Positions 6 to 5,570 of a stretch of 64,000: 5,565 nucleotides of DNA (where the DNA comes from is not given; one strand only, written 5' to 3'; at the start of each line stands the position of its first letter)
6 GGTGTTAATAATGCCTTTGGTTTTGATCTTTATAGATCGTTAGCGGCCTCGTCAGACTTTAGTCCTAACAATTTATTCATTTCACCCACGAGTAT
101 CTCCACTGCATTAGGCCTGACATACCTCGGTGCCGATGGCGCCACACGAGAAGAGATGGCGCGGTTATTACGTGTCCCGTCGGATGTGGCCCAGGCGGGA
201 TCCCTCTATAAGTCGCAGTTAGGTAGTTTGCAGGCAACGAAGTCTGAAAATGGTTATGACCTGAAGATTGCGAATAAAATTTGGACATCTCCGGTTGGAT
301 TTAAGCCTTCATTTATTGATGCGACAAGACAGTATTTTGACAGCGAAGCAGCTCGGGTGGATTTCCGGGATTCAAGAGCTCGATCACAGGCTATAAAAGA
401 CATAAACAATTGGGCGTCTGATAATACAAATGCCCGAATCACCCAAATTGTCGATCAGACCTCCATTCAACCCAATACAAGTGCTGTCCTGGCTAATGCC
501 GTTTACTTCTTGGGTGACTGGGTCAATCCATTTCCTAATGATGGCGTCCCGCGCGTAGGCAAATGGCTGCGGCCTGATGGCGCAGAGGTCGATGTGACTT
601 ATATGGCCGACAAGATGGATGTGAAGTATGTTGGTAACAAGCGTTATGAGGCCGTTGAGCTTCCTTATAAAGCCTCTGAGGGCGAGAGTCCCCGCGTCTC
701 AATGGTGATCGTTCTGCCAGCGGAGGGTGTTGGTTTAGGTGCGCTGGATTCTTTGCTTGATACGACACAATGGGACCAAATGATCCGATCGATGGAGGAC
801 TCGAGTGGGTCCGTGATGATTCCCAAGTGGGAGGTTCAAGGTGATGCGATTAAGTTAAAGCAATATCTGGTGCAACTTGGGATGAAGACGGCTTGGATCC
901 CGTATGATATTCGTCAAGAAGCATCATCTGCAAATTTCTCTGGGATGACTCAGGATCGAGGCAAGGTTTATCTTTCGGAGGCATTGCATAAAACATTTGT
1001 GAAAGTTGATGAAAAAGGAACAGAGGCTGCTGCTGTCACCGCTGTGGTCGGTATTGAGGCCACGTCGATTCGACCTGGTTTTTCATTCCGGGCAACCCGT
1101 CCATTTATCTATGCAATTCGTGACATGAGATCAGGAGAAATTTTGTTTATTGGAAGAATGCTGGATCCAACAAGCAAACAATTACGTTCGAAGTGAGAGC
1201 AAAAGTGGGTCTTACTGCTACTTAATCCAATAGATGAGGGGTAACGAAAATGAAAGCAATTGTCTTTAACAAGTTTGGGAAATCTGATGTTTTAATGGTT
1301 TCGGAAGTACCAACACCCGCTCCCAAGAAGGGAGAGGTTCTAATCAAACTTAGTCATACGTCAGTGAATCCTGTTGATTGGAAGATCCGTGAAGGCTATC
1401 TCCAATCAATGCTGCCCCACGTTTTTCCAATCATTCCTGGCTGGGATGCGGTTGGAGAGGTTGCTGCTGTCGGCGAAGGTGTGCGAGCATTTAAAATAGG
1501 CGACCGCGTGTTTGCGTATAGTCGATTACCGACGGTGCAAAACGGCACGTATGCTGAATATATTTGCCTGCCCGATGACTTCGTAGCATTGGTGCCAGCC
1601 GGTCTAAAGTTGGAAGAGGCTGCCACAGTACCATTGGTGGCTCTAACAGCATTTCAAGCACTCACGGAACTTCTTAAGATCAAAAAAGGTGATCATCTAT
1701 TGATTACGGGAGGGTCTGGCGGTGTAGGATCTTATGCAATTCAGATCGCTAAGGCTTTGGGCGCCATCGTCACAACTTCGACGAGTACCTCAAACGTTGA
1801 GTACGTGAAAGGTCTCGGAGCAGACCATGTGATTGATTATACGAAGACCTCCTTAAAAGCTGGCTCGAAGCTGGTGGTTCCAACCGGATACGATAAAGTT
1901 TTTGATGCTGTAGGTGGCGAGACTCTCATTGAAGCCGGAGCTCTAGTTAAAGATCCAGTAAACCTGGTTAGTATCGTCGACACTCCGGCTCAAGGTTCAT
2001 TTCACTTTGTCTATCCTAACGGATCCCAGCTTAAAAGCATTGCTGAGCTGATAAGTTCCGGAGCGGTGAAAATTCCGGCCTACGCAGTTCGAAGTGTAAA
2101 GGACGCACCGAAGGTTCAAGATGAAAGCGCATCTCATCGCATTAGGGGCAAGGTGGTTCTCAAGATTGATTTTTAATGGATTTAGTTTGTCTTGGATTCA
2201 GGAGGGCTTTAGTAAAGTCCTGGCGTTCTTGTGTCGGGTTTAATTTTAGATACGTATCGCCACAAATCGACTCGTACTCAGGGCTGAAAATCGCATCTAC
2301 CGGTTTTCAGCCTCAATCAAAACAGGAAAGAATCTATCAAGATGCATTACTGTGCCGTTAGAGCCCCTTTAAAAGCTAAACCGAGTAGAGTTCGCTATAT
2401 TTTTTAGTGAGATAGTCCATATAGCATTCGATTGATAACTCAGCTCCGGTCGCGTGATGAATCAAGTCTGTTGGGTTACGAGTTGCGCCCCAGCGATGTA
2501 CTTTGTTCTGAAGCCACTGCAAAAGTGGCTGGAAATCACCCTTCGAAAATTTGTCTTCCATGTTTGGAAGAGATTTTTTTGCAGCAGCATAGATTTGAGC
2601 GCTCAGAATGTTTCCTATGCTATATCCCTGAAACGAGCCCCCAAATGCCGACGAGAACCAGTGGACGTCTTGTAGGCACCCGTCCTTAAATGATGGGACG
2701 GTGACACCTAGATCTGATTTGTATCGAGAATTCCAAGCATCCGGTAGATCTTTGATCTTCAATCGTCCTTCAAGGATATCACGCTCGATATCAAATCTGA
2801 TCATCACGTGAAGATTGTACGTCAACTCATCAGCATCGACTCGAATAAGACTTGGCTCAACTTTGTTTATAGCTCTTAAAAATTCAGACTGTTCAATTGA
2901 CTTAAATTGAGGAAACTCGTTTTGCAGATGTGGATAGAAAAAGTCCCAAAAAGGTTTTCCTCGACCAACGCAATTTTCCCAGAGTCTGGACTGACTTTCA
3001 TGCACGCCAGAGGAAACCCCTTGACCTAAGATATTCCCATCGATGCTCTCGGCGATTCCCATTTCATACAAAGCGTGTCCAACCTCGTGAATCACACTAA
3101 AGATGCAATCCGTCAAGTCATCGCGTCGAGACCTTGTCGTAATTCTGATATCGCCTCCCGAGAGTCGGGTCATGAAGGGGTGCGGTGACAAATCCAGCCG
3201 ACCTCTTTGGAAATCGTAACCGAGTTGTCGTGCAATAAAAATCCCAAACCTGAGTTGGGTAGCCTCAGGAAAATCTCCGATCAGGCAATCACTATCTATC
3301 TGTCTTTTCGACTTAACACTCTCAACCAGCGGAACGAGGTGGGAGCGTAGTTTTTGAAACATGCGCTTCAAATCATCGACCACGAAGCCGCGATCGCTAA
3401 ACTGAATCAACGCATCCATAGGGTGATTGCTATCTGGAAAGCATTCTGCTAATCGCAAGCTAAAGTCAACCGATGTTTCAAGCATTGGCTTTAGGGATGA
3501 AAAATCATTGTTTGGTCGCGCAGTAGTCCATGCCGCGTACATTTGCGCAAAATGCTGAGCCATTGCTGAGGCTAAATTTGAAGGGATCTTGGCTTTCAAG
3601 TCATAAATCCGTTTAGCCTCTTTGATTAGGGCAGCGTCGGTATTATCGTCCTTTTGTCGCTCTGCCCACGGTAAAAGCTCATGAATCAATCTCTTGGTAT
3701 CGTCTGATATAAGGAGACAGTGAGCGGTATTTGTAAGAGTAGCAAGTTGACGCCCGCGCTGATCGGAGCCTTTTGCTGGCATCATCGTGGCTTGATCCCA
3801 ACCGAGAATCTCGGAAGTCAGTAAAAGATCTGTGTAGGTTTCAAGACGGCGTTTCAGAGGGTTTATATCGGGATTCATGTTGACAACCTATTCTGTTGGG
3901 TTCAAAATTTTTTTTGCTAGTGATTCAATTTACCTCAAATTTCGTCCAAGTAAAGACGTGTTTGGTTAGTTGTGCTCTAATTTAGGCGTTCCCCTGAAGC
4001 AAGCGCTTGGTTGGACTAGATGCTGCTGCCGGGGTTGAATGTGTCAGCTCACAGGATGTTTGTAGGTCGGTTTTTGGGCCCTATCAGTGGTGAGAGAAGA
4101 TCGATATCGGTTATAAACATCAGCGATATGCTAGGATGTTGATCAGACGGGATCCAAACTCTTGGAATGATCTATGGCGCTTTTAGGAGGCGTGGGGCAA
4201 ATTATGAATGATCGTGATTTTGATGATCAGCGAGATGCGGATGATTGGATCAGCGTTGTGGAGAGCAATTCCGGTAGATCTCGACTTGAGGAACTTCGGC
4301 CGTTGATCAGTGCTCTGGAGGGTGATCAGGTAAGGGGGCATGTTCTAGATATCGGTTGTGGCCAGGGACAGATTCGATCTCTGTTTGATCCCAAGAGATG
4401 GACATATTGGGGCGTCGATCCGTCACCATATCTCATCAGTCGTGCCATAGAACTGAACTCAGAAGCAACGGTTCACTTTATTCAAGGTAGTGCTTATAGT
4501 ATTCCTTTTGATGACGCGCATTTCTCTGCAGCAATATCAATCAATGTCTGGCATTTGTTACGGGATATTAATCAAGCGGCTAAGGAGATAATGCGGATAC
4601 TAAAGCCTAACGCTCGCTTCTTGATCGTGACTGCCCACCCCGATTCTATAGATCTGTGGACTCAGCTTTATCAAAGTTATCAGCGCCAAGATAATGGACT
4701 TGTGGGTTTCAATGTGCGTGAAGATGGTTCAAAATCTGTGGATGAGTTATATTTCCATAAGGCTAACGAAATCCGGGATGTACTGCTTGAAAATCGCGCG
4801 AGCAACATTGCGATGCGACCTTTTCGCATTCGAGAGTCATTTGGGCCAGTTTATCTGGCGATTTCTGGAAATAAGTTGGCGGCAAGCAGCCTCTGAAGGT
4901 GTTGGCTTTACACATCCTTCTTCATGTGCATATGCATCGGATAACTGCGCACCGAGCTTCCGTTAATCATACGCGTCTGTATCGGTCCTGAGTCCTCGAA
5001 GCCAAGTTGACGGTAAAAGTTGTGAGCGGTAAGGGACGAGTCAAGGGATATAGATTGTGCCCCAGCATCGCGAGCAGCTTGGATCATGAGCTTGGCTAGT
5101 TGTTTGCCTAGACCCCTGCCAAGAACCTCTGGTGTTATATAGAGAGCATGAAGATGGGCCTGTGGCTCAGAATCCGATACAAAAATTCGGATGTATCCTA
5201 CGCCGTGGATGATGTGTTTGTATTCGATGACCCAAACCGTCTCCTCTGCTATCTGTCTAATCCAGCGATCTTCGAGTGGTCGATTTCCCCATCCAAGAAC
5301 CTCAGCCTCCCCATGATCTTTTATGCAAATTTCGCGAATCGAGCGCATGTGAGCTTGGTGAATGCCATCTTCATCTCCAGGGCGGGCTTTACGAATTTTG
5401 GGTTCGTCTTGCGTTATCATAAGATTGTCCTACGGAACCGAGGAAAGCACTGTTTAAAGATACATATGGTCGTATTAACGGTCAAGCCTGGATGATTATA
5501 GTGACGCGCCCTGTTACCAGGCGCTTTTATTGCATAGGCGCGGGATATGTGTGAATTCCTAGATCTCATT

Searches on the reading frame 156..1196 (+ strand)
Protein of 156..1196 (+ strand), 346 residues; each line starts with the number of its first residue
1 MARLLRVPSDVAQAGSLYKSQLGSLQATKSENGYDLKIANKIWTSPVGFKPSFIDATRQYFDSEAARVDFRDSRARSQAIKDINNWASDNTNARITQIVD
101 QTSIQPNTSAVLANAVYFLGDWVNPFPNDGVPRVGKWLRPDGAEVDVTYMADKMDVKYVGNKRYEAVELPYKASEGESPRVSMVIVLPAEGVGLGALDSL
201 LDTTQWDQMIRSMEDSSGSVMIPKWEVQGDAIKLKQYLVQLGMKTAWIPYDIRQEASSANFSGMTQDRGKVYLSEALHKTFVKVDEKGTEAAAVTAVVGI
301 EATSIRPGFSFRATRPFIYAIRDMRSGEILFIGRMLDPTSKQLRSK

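Call 59: search_protein_families(library=pfam, proteins=[window:156-1196:+], max_evalue=0.001)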
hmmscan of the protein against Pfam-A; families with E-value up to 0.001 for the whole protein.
window:156-1196:+ (346 aa): 1 family
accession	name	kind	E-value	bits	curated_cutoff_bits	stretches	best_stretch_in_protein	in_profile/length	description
PF00079.25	Serpin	-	1.5e-69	235.4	27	1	11-338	60-370/370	Serpin (serine protease inhibitor)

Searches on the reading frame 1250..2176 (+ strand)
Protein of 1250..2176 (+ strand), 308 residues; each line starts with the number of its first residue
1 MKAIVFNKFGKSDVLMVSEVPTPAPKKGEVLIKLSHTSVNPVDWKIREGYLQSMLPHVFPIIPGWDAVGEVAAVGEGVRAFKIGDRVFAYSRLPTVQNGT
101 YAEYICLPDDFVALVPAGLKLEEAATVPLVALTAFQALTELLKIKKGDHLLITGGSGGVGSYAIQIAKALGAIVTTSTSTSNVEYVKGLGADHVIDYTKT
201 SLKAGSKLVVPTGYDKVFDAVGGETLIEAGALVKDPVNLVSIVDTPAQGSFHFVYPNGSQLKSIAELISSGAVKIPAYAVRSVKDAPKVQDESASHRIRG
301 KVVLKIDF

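Call 59: search_protein_families(library=pfam, proteins=[window:1250-2176:+], max_evalue=0.001)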
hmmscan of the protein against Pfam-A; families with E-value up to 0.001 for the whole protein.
window:1250-2176:+ (308 aa): 4 families
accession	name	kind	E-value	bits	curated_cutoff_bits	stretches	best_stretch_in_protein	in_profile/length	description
PF08240.17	ADH_N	-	8.8e-19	68.1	23.5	1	27-116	2-103/104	Alcohol dehydrogenase GroES-like domain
PF13602.12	ADH_zinc_N_2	-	8.4e-15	56.3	27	1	189-304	1-134/134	Zinc-binding dehydrogenase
PF00107.32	ADH_zinc_N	-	1.6e-14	54.4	31.8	1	158-234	1-80/129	Zinc-binding dehydrogenase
PF00208.27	ELFV_dehydrog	-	0.00075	19.7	23.4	0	131-200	15-85/241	Glutamate/Leucine/Phenylalanine/Valine dehydrogenase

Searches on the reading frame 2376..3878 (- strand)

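Call 11: search_protein_families(library=pfam, proteins=[window:2376-3878:-], max_evalue=0.001)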
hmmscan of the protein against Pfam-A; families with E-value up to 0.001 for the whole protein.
window:2376-3878:- (500 aa): 1 family
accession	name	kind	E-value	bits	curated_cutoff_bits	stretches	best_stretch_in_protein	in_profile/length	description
PF02074.21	Peptidase_M32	-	2.2e-161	538.2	25.1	1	8-494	2-489/489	Carboxypeptidase Taq (M32) metallopeptidase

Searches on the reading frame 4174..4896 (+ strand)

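Call 59: search_protein_families(library=pfam, proteins=[window:4174-4896:+], max_evalue=0.001)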
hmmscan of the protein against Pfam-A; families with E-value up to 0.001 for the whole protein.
window:4174-4896:+ (240 aa): 6 families
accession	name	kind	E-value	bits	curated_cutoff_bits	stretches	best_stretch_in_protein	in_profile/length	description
PF08241.18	Methyltransf_11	-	4.7e-20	72.5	21.2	1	58-151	1-95/95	Methyltransferase domain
PF13489.12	Methyltransf_23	-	5.7e-17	62.4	27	1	38-176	6-141/164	Methyltransferase domain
PF13649.12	Methyltransf_25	-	1.3e-16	61.5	27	1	57-146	1-96/97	Methyltransferase domain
PF08242.18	Methyltransf_12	-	5.7e-13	49.9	30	1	58-149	1-98/98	Methyltransferase domain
PF13847.12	Methyltransf_31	-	3.7e-11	43.3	27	1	56-155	6-113/145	Methyltransferase domain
PF01209.24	Ubie_methyltran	-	4e-06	26.8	20.1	1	48-171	42-171/233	ubiE/COQ5 methyltransferase family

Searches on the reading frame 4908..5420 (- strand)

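Call 59: search_protein_families(library=pfam, proteins=[window:4908-5420:-], max_evalue=0.001)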
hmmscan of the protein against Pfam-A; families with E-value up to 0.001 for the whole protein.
window:4908-5420:- (170 aa): 4 families
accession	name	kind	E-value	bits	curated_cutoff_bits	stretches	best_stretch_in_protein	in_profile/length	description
PF00583.31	Acetyltransf_1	-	1.3e-14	54.9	20.7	1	49-141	21-116/116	Acetyltransferase (GNAT) family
PF13673.13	Acetyltransf_10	-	1.6e-14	54.4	23.6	1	37-150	6-116/128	Acetyltransferase (GNAT) domain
PF13508.13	Acetyltransf_7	-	7e-13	49.2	27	1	59-142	2-83/84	Acetyltransferase (GNAT) domain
PF08445.16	FR47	-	1.1e-05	25.7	22.1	1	86-143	20-79/86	FR47-like protein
